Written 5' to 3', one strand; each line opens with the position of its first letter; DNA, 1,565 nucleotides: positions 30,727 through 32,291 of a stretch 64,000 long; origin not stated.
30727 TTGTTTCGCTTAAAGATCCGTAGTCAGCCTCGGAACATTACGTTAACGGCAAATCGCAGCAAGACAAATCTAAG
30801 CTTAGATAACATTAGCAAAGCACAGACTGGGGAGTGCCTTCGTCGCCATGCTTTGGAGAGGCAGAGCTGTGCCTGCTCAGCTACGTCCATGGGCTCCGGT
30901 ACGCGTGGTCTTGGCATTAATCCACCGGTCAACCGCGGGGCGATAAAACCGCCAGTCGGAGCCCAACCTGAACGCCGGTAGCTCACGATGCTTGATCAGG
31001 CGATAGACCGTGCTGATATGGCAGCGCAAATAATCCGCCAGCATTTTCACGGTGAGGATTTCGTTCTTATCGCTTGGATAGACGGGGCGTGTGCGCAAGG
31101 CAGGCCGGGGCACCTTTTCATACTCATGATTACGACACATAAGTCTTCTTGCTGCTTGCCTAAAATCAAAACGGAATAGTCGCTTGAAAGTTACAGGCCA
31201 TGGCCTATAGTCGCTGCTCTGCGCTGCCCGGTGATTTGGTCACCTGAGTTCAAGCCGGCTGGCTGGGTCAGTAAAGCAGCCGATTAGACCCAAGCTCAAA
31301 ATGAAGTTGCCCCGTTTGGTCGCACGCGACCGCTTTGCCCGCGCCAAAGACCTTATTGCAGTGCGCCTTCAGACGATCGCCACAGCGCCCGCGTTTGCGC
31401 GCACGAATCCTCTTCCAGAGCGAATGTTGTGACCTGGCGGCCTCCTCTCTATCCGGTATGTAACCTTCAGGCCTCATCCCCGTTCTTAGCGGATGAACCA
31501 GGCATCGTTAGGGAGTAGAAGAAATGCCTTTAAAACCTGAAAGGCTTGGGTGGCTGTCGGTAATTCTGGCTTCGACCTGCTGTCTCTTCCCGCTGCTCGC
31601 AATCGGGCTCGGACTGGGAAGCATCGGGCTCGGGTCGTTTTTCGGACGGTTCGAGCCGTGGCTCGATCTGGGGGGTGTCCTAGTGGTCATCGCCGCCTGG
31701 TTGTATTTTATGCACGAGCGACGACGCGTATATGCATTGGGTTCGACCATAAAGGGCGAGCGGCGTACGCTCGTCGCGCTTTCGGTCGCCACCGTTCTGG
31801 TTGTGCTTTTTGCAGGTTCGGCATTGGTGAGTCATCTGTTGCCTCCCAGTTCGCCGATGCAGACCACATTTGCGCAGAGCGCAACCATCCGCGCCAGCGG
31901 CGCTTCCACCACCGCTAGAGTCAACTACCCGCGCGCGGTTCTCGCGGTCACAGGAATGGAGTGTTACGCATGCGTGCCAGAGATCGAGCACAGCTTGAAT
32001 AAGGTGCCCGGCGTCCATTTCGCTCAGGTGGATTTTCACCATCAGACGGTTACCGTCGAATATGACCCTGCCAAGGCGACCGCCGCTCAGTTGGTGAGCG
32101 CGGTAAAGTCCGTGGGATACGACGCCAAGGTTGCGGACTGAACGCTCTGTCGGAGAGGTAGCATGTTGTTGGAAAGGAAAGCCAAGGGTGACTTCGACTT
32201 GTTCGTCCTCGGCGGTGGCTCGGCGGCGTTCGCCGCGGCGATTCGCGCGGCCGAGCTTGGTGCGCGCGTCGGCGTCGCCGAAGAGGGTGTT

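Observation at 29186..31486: ECF sigma / six-TM zinc-finger anti-sigma pair as the probable regulator of the mer/bufferin genes, with matching GTAAC-N16-CGTT promoter motifs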

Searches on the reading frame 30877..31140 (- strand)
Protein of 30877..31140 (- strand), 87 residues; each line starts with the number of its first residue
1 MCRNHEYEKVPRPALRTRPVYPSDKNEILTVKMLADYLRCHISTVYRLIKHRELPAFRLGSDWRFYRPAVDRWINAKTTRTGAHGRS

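Call 5: search_protein_families(library=pfam, proteins=[window:30877-31140:-], max_evalue=0.01)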
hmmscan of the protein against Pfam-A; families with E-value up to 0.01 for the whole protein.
window:30877-31140:- (87 aa): 2 families
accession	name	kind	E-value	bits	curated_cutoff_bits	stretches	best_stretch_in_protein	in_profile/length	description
PF12728.13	HTH_17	-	8.3e-13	48.8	27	1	29-77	2-50/51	Helix-turn-helix domain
PF13384.12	HTH_23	-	0.0031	17.7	24.6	0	30-51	19-40/50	Homeodomain-like domain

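Call 9: search_protein_families(library=ncbifam, proteins=[window:30877-31140:-], max_evalue=0.01)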
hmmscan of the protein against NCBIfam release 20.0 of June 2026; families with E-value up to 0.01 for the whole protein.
window:30877-31140:- (87 aa): 2 families
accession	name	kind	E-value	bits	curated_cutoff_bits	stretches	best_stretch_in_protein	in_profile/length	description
NF047737.1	antiphage_MADS1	equivalog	1.4e-14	54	80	1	27-74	2-49/49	methylation-associated defense system helix-turn-helix domain-containing protein MAD1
TIGR01764.1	excise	domain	2.6e-14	53.3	28.8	1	29-75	2-48/49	excisionase family DNA-binding protein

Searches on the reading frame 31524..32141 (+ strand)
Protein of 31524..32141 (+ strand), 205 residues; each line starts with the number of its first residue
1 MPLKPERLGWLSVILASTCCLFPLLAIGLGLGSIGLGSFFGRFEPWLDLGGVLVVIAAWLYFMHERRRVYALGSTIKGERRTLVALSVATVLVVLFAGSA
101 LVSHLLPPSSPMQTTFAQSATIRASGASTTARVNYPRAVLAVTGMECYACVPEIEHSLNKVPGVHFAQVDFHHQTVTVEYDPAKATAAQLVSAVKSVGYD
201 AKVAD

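Call 5: search_protein_families(library=pfam, proteins=[window:31524-32141:+], max_evalue=0.01)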
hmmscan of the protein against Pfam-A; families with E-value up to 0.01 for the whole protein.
window:31524-32141:+ (205 aa): 2 families
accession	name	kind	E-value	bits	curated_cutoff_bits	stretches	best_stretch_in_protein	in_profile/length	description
PF00403.32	HMA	-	3.9e-15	56.4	24.8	1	139-200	1-62/62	Heavy-metal-associated domain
PF03208.24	PRA1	-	0.006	16.6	30.1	1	51-102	65-114/143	PRA1 family protein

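Call 9: search_protein_families(library=ncbifam, proteins=[window:31524-32141:+], max_evalue=0.01)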
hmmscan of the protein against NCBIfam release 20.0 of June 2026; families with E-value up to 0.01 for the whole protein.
window:31524-32141:+ (205 aa): 16 families
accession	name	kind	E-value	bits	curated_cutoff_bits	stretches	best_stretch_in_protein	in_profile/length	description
NF033556.1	MerTP_fusion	equivalog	1.7e-20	73.4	180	1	9-201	2-185/186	mercuric transport protein MerTP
NF041115.1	UxxU_metal_bind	equivalog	1.7e-16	60.1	95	1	137-204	5-72/74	metal-binding (seleno)protein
NF033795.1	chaper_CopZ_Bs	exception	2.5e-15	56.4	91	1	138-201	2-65/66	copper chaperone CopZ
NF033794.2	chaper_CopZ_Eh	exception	4.8e-15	55.4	95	1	140-203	4-67/68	copper chaperone CopZ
NF047957.1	CopZ_AFE_1862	equivalog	9.9e-14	51.5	85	1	140-202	3-62/62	CopZ family metallochaperone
TIGR00003.1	TIGR00003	subfamily_domain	2.3e-12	46.9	62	1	140-201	4-65/66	copper ion binding protein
TIGR02052.1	MerP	equivalog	2.4e-12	47.2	92.55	1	137-203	24-90/92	mercury resistance system periplasmic binding protein MerP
NF010311.1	PRK13748.1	subfamily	3e-10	39.6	600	1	140-205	3-67/560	mercury(II) reductase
NF045683.1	MerT_CopZ_Se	exception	6.2e-10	38.9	375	1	11-204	21-230/235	MerT/CopZ fusion-like heavy metal transport selenoprotein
NF033781.1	chaper_CopP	exception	2.6e-09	37.1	112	1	138-200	2-63/65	copper-binding metallochaperone CopP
NF007952.0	PRK10671.1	equivalog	7.6e-09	34.3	1316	1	107-203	72-167/838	copper-exporting P-type ATPase CopA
NF033775.1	P_type_ZntA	exception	1.8e-06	26.6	1240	1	129-202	41-112/732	Zn(II)/Cd(II)/Pb(II) translocating P-type ATPase ZntA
NF008262.1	PRK11033.1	equivalog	2e-06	26.6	1005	1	127-201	32-104/731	zinc/cadmium/mercury/lead-transporting ATPase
NF033553.1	MerP_Gpos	exception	9.7e-05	22.2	110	1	121-200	30-110/112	mercury resistance system substrate-binding protein MerP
NF010314.2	PRK13751.2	equivalog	0.00068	19.7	150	1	9-78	14-78/116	mercuric ion transporter MerT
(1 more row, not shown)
